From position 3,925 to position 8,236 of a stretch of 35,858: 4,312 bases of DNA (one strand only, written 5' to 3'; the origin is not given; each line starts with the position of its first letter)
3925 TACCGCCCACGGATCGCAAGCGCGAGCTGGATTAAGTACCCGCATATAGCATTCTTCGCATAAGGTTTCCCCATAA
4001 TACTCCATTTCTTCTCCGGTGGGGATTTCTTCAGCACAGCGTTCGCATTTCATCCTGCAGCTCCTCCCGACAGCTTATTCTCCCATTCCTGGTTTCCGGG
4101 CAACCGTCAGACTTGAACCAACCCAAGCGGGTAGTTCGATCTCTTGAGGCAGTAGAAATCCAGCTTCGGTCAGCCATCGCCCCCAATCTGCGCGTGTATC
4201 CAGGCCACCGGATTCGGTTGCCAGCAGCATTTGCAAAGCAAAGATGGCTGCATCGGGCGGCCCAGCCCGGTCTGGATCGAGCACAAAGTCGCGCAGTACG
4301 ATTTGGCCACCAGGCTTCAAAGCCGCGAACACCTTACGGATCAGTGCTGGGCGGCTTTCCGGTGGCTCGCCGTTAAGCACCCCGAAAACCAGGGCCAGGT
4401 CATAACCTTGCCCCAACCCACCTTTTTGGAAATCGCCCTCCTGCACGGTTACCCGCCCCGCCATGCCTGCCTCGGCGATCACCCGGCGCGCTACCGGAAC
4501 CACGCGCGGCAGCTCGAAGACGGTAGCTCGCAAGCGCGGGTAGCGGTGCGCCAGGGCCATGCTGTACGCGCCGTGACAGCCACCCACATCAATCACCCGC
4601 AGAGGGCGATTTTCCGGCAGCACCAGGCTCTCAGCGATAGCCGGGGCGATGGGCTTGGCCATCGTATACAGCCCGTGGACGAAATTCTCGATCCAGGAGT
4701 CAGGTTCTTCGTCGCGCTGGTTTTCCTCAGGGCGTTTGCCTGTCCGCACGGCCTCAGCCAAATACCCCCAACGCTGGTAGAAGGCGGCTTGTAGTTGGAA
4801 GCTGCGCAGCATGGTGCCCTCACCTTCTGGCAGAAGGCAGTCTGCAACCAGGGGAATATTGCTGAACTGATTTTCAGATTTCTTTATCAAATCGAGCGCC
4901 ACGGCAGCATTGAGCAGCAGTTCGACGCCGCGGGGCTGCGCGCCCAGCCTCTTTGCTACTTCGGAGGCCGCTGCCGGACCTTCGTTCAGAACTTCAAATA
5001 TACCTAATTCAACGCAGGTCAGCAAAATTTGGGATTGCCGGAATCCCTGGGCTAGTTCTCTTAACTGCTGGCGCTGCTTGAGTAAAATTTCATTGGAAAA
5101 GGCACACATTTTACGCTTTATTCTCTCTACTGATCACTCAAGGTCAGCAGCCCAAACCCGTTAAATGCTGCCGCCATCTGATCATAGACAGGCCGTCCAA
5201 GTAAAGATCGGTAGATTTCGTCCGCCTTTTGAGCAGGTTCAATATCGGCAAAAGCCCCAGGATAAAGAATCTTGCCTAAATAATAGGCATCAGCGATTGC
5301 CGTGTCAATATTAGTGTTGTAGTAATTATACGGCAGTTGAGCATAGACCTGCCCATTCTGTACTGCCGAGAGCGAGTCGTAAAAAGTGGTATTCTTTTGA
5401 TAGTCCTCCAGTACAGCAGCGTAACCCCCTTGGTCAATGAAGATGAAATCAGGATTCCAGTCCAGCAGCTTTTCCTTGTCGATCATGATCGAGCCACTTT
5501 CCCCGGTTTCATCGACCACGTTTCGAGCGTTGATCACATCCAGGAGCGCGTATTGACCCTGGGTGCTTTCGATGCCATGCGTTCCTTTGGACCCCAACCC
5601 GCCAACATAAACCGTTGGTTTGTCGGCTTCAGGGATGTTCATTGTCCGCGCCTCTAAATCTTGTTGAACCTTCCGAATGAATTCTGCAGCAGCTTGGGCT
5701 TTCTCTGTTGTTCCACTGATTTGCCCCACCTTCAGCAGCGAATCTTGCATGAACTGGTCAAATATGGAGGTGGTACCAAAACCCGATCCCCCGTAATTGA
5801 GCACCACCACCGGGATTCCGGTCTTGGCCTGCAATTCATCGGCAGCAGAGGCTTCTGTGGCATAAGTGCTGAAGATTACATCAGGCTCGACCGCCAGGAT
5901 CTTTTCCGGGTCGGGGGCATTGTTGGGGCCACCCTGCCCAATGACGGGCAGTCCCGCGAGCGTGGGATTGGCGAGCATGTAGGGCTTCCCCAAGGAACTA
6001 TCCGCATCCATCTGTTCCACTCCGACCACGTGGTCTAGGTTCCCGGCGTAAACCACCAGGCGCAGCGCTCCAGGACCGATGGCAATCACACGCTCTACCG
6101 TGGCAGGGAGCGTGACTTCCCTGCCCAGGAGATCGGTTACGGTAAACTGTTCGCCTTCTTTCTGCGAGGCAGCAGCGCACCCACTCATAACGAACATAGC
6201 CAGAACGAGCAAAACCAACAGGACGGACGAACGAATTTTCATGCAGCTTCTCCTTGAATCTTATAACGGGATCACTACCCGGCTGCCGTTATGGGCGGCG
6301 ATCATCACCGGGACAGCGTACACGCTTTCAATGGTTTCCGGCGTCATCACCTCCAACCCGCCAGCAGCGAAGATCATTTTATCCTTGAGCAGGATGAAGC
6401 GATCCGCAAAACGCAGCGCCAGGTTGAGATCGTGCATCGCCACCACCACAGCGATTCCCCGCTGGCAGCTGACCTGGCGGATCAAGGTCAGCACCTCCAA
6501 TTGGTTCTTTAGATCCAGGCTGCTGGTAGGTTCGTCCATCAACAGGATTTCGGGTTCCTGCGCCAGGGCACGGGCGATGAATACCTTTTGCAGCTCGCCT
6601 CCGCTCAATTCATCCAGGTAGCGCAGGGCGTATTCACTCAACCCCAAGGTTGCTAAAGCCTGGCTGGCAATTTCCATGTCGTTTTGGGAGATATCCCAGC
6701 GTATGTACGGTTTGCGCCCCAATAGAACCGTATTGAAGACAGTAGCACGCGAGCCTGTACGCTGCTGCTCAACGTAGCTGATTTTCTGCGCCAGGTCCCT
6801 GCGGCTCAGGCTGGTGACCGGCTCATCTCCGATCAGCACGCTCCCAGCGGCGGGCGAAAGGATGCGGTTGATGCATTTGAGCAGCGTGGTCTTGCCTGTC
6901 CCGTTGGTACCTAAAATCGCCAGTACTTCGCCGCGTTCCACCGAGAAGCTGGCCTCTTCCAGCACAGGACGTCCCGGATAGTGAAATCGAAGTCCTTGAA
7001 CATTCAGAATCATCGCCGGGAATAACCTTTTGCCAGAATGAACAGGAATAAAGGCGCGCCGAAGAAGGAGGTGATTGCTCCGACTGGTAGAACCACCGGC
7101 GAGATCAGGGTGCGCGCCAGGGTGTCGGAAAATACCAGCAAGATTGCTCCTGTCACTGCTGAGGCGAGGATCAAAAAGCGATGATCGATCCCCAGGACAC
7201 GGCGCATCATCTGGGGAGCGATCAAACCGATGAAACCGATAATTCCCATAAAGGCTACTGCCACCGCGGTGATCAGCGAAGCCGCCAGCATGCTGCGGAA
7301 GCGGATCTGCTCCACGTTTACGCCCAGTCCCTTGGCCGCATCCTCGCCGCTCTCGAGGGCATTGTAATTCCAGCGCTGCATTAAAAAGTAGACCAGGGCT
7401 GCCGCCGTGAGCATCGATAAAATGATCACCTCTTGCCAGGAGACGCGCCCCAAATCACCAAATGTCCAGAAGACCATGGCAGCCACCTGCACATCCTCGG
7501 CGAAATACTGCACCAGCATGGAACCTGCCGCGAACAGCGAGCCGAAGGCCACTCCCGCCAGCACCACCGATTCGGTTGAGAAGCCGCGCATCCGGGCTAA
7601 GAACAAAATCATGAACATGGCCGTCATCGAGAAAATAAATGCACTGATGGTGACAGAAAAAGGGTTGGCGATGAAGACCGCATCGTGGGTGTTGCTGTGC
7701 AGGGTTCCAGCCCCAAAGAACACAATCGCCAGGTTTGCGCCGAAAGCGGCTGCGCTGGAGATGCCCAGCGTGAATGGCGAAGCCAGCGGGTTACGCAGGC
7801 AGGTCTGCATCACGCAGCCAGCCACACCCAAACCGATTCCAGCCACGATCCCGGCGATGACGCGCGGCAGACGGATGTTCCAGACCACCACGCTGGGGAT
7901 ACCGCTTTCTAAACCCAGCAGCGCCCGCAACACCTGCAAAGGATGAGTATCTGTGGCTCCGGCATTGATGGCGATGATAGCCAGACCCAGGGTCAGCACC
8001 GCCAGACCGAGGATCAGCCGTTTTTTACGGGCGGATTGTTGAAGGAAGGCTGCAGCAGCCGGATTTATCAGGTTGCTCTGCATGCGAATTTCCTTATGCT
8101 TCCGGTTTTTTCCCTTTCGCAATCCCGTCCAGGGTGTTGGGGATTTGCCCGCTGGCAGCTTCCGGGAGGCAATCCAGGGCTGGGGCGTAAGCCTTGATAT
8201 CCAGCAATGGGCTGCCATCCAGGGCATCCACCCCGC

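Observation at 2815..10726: Fur-controlled metal/corrinoid-type ABC importer operon with unusual companions (FwdE-like, TsaA-like, epimerase, O-methyltransferase, Zn-ribbon HTH)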

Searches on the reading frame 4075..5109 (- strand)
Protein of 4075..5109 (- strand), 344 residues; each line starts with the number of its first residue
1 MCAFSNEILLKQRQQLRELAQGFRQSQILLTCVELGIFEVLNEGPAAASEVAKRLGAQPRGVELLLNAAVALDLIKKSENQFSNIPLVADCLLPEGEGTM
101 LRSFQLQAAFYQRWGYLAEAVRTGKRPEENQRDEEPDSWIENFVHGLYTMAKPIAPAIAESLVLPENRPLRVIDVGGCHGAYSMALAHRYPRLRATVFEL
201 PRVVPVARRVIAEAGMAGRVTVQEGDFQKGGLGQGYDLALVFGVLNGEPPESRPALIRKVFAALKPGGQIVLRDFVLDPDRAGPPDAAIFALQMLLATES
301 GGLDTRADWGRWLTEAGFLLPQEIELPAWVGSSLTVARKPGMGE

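Call 4: search_protein_families(library=pfam, proteins=[window:4075-5109:-], max_evalue=0.01)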
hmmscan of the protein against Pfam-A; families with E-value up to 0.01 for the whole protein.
window:4075-5109:- (344 aa): 7 families
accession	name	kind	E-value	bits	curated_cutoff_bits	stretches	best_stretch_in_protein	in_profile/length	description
PF00891.24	Methyltransf_2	-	3.3e-22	79.3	22.3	1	171-318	65-209/210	O-methyltransferase domain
PF08100.18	Dimerisation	-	2e-16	60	25.6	1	12-87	5-86/93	O-methyltransferase dimerisation domain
PF13649.12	Methyltransf_25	-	1.5e-07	32.5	27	1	172-268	1-97/97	Methyltransferase domain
PF13489.12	Methyltransf_23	-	5.8e-07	29.8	27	1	162-318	16-159/164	Methyltransferase domain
PF13847.12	Methyltransf_31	-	2e-05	24.8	27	1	170-276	5-113/145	Methyltransferase domain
PF08242.18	Methyltransf_12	-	0.00019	22.5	30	1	174-269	2-97/98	Methyltransferase domain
PF08241.18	Methyltransf_11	-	0.00059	20.9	21.2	1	174-272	2-95/95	Methyltransferase domain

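Call 5: search_protein_families(library=ncbifam, proteins=[window:4075-5109:-], max_evalue=0.01)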
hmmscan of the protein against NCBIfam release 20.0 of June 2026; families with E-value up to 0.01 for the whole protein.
window:4075-5109:- (344 aa): 9 families
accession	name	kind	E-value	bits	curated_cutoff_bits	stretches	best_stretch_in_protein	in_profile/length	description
TIGR02716.1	C20_methyl_CrtF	equivalog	2.6e-15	56.3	276.1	1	30-279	8-260/306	bacteriochlorophyllide d C-20 methyltransferase BchU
NF053543.1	FlxJ_fam_MTase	equivalog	2.7e-08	33.1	560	1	18-227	19-236/352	FlxJ family methyltransferase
NF050150.1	RiPP_MTase_ApyS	equivalog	2.9e-07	30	400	1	18-228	7-202/323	RiPP biosynthesis methyltransferase ApyS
NF038261.1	rhodoquin_RquA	equivalog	0.00013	21.8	175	1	169-276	50-157/218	rhodoquinone biosynthesis methyltransferase RquA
TIGR00740.1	TIGR00740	equivalog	0.00034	20.4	193.3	1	140-275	29-162/239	carboxy-S-adenosyl-L-methionine synthase CmoA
NF043040.1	corrin_prot_MT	hypoth_equivalog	0.00043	19.8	180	1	168-277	41-152/216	corrinoid protein-associated methyltransferase CpaM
NF011995.0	PRK15451.1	equivalog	0.0005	19.6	285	1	156-274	47-164/247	carboxy-S-adenosyl-L-methionine synthase CmoA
TIGR04543.1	ketoArg_3Met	equivalog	0.0069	15.5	425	0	166-224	147-206/336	2-ketoarginine methyltransferase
TIGR04325.1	MTase_LIC12133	subfamily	0.0076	15.5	80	0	163-245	61-137/234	methyltransferase, TIGR04325 family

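Call 62: search_solved_structures(query=window:4075-5109:-, max_evalue=0.00001)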
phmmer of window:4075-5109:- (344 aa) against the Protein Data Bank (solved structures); distinct sequences matched with E-value up to 0.00001: 37.
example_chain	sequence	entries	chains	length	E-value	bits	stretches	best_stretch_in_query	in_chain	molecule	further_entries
8tji_A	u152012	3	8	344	8.7e-34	120.4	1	15-319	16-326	RedM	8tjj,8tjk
22ow_A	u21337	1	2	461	6.3e-33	117.5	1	19-319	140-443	Methyltransferase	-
7ux6_A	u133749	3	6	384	9.9e-33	116.9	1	14-327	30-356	MfnG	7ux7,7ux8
7wdq_A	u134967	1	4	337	5.3e-28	101.3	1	9-305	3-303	SAM-dependent MTHB methyltransferase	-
7wdw_A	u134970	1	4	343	5.6e-28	101.3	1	9-305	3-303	DSYB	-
4qvg_A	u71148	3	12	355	5.7e-28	101.2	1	28-337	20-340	SibL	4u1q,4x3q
4a6d_A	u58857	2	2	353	3.5e-27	98.6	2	172-318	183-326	HYDROXYINDOLE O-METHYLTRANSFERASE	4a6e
7clf_A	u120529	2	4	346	6.2e-24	88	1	19-307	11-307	Methyltransferase domain-containing protein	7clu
2r3s_A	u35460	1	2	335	1.8e-23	86.5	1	22-328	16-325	uncharacterized protein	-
8rdm_A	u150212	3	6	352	2.2e-20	76.3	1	15-336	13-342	DtpM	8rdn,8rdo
3gwz_A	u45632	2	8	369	2.3e-20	76.2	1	15-329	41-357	MmcR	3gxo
3mcz_A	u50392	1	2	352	1.3e-19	73.8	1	15-306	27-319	O-methyltransferase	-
5i2h_A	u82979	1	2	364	2.5e-19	72.8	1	172-315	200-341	O-methyltransferase family 2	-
4z2y_A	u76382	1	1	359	7e-19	71.3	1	13-328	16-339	CalO6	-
7phf_A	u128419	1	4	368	4.3e-16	62.2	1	30-325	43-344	Carminomycin 4-O-methyltransferase DnrK,Methyltransferase domain-containing protein,Aclaci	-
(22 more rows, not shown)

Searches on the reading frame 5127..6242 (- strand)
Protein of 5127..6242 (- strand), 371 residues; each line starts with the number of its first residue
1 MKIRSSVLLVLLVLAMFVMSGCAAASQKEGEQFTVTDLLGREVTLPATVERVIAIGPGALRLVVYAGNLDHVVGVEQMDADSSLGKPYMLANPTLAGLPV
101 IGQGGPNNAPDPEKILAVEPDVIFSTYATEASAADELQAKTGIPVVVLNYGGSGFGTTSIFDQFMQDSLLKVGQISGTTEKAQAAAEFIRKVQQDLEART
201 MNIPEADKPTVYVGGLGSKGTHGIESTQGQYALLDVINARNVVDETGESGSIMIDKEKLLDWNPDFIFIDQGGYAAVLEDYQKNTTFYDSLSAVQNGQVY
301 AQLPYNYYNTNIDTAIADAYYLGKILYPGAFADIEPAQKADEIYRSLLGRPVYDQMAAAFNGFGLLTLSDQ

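Call 4: search_protein_families(library=pfam, proteins=[window:5127-6242:-], max_evalue=0.01)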
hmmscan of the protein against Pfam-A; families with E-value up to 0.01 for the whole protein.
window:5127-6242:- (371 aa): 1 family
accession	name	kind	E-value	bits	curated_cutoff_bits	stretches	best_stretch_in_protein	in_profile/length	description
PF01497.23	Peripla_BP_2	-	6.9e-22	78.4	27.5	1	67-300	16-229/235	Periplasmic binding protein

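Call 5: search_protein_families(library=ncbifam, proteins=[window:5127-6242:-], max_evalue=0.01)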
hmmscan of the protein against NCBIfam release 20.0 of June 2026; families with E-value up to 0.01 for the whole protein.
window:5127-6242:- (371 aa): 7 families
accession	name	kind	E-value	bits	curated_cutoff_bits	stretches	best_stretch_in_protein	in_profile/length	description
TIGR04281.1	peripla_PGF_1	equivalog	1.6e-18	67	325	1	33-300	5-239/330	PGF-CTERM-anchored ABC transporter substrate-binding protein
NF010649.0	PRK14048.1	equivalog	2.8e-13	49.7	374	1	4-347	5-359/374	ferrichrome/ferrioxamine B periplasmic transporter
TIGR03659.1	IsdE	equivalog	4.1e-10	39.3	298.65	1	107-326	82-291/292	heme ABC transporter substrate-binding protein IsdE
TIGR03868.1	F420-O_ABCperi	hypoth_equivalog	9.3e-09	34.9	392.4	1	37-306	5-265/287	putative F420-0 ABC transporter substrate-binding protein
NF008501.1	PRK11411.1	subfamily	1.7e-05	23.9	320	1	109-301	91-268/303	Fe(3+) dicitrate ABC transporter substrate-binding protein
NF008200.0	PRK10957.1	equivalog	1.9e-05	23.8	205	1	109-301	115-304/330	Fe2+-enterobactin ABC transporter substrate-binding protein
NF002894.0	PRK03379.1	equivalog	0.00056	19.1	234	1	113-270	72-215/266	vitamin B12 ABC transporter substrate-binding protein BtuF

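Call 42: search_solved_structures(query=window:5127-6242:-, max_evalue=0.001)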
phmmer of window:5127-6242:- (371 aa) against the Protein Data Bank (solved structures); distinct sequences matched with E-value up to 0.001: 13.
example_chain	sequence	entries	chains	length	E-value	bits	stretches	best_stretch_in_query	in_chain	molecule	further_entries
2etv_A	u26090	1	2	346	9.4e-109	367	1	36-368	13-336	iron(III) ABC transporter, periplasmic iron-binding protein, putative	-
6b2x_A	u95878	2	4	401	1.3e-17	67.2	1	17-274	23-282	Solute-binding periplasmic protein of iron/siderophore ABC transporter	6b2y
9ht5_A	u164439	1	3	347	1.1e-14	57.7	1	34-275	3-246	Periplasmic substrate-binding transport protein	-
9hrj_A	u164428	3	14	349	1.1e-14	57.6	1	34-275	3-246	Periplasmic substrate-binding transport protein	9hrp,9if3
4hn9_A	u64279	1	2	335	1.3e-14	57.3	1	33-329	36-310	Iron complex transport system substrate-binding protein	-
3psa_A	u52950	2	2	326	4.3e-14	55.7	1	35-346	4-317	protein HI_1472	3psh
4mo9_A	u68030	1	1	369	7.9e-14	54.8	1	30-273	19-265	Periplasmic binding protein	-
4pag_A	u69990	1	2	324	1.3e-09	40.9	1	32-332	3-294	Periplasmic binding protein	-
4mlz_A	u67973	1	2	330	2.5e-05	26.8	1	27-296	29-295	Periplasmic binding protein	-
5lwq_A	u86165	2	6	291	0.00051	22.5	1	27-271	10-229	Enterochelin uptake periplasmic binding protein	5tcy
5mbt_A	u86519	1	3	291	0.00057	22.4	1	27-271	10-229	Enterochelin uptake periplasmic binding protein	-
5mbq_A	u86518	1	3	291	0.00063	22.2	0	27-271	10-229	Enterochelin uptake periplasmic binding protein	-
5mbu_A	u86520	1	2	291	0.00072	22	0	27-270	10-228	Enterochelin uptake periplasmic binding protein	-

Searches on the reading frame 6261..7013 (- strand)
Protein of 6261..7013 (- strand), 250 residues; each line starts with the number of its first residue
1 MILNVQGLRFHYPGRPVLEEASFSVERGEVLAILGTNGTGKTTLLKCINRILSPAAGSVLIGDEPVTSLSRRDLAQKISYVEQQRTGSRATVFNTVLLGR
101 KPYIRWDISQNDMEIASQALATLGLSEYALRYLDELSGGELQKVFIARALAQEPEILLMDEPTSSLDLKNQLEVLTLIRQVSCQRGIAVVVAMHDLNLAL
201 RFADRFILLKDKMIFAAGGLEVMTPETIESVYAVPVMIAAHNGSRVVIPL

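Call 4: search_protein_families(library=pfam, proteins=[window:6261-7013:-], max_evalue=0.01)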
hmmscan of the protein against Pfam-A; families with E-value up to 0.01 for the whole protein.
window:6261-7013:- (250 aa): 12 families
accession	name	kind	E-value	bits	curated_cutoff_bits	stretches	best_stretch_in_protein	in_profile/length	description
PF00005.33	ABC_tran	-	1.9e-33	116.4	25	1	18-164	1-137/137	ABC transporter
PF13304.12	AAA_21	-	2e-09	38.4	27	2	103-198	210-302/304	AAA domain, putative AbiEii toxin, Type IV TA system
PF02463.25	SMC_N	-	3.2e-05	23.9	40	1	30-184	26-189/220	RecF/RecN/SMC N terminal domain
PF13555.12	AAA_29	-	0.00026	21.1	27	1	23-56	17-50/61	P-loop containing region of AAA domain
PF13166.12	AAA_13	-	0.00035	19.8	36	0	33-51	21-39/713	AAA domain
PF13476.12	AAA_23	-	0.0005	21.2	27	1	29-53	20-44/201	AAA domain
PF13401.12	AAA_22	-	0.0013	19.5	27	1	29-79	6-55/130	AAA domain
PF09818.15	ABC_ATPase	-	0.0015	18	23.2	0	24-50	76-101/283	P-loop domain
PF13191.12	AAA_16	-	0.0024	18.8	32.6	1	27-78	23-73/167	AAA ATPase domain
PF25199.1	nSTAND_NTPase5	-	0.0043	17.3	34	0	25-71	38-85/145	Novel STAND NTPase 5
PF13245.12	AAA_19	-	0.0065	17.1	25.1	0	25-58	8-41/134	AAA domain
PF13604.12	AAA_30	-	0.0093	16.2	27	0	28-60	18-50/191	AAA domain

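Call 5: search_protein_families(library=ncbifam, proteins=[window:6261-7013:-], max_evalue=0.01)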
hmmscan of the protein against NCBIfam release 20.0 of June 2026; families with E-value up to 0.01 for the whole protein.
window:6261-7013:- (250 aa): 193 families (the best 25 are shown)
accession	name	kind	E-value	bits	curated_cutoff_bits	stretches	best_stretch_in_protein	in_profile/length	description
TIGR03873.1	F420-0_ABC_ATP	hypoth_equivalog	1.1e-62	211.7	372.4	1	3-245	2-247/256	putative F420-0 ABC transporter ATP-binding protein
NF010068.0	PRK13548.1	equivalog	4.4e-60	203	261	1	2-244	5-252/261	heme ABC transporter ATP-binding protein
NF007082.0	PRK09536.1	equivalog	3.5e-58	197.6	537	1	1-241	2-245/402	corrinoid ABC transporter ATPase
NF008409.0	PRK11231.1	equivalog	1e-56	192.2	375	1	1-240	1-243/255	Fe(3+) dicitrate ABC transporter ATP-binding protein FecE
NF007863.0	PRK10575.1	equivalog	4e-53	180.4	433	1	4-243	13-256/265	Fe3+-hydroxamate ABC transporter ATP-binding protein FhuC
TIGR02315.1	ABC_phnC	equivalog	2.5e-52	177.7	266.1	1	2-232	1-242/243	phosphonate ABC transporter ATP-binding protein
NF052485.1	sider_ATP_EitC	equivalog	4.1e-42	144.3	485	1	15-238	15-238/251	siderophore ABC transporter ATP-binding protein EitC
NF010067.0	PRK13547.1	equivalog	8.1e-42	143.3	374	1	3-243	2-264/272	heme ABC transporter ATP-binding protein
NF053840.1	MnTportMntADein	equivalog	2.4e-41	141.9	400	1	2-241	1-238/240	manganese ABC transporter ATP-binding protein MntA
NF007606.0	PRK10253.1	equivalog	2.8e-41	141.7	497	1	8-248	13-259/266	iron-enterobactin ABC transporter ATP-binding protein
TIGR01186.1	proV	subfamily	1.6e-39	136.1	326.6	1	19-218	10-212/363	betaine/proline/choline family ABC transporter ATP-binding protein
NF040873.1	AztA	equivalog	1.8e-39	135.3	220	1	12-202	2-185/191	zinc ABC transporter ATP-binding protein AztA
NF002981.0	PRK03695.1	equivalog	3.9e-39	134.5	281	1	18-248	16-250/253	vitamin B12 ABC transporter ATP-binding protein BtuD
TIGR02857.1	CydD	equivalog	2.3e-37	129.1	435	1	3-205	322-525/529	thiol reductant ABC exporter subunit CydD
TIGR02673.1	FtsE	equivalog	3.5e-36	124.9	264.85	1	6-212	5-213/214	cell division ATP-binding protein FtsE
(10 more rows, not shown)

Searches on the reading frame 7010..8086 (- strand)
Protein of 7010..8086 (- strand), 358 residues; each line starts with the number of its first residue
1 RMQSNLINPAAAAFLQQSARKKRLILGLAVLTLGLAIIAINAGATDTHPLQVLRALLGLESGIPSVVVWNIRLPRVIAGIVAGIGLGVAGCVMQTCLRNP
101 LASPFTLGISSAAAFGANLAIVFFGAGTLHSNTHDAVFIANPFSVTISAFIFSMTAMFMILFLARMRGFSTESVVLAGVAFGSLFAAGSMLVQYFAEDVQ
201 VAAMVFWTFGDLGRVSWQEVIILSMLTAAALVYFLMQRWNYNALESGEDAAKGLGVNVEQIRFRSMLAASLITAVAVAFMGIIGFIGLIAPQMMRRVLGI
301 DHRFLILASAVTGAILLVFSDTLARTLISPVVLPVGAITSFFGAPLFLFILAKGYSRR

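Call 4: search_protein_families(library=pfam, proteins=[window:7010-8086:-], max_evalue=0.01)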
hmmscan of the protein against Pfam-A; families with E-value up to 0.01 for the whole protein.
window:7010-8086:- (358 aa): 2 families
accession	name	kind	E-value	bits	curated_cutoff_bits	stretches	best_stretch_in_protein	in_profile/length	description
PF01032.23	FecCD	-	5.7e-88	295.4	26.5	1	32-353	2-311/311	FecCD transport family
PF00950.22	ABC-3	-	9.7e-07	29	20.1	1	123-323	33-231/258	ABC 3 transport family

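Call 5: search_protein_families(library=ncbifam, proteins=[window:7010-8086:-], max_evalue=0.01)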
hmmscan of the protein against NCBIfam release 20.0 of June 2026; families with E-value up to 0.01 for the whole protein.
window:7010-8086:- (358 aa): 16 families
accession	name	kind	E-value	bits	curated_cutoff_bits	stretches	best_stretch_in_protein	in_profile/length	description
NF003001.0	PRK03784.1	equivalog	1.1e-60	205.5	334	1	15-353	9-327/332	vitamin B12 ABC transporter permease BtuC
NF007081.0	PRK09535.1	equivalog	1.1e-57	196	461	1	63-353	86-360/366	vitamin B12 ABC transporter permease BtuC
NF007866.0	PRK10577.1-2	equivalog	3.3e-52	177.7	554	1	23-353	12-330/666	Fe(3+)-hydroxamate ABC transporter permease FhuB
TIGR03869.1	F420-0_ABCperm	hypoth_equivalog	5.1e-50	170.6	437.35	1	60-354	41-321/325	putative F420-0 ABC transporter permease subunit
NF007872.0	PRK10577.2-3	equivalog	3.2e-49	167.9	727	1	16-355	344-670/676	Fe(3+)-hydroxamate ABC transporter permease FhuB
NF007871.0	PRK10577.2-2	equivalog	8.8e-49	166.6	899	1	24-353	360-675/679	Fe(3+)-hydroxamate ABC transporter permease FhuB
NF007867.0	PRK10577.1-3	subfamily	5.7e-48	163.8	849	2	140-354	491-705/710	Fe(3+)-hydroxamate ABC transporter permease FhuB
NF007299.0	PRK09777.1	equivalog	9.8e-45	153.2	406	1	25-352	6-315/318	Fe(3+) dicitrate ABC transporter permease subunit FecD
NF008407.0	PRK11228.1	equivalog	1.4e-44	152.3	396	1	44-351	29-326/330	iron-dicitrate ABC transporter permease FecC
NF007760.0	PRK10441.1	equivalog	2.4e-42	145.3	428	1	20-351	8-326/335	Fe(3+)-siderophore ABC transporter permease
NF007759.0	PRK10440.1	equivalog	1.9e-41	142.4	422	1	21-351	8-323/330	iron-enterobactin ABC transporter permease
NF007870.0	PRK10577.2-1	equivalog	3.9e-40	138.1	1355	1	5-353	340-672/678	Fe(3+)-hydroxamate ABC transporter permease FhuB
NF007868.0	PRK10577.1-5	equivalog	9e-36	123.5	943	1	67-353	391-663/666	Fe(3+)-hydroxamate ABC transporter permease FhuB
NF007873.0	PRK10577.2-4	equivalog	7.8e-35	120.7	1012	1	24-352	328-641/646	Fe(3+)-hydroxamate ABC transporter permease FhuB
NF007869.0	PRK10577.1-6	equivalog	4.6e-33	114.6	954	1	30-352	384-692/703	Fe(3+)-hydroxamate ABC transporter permease FhuB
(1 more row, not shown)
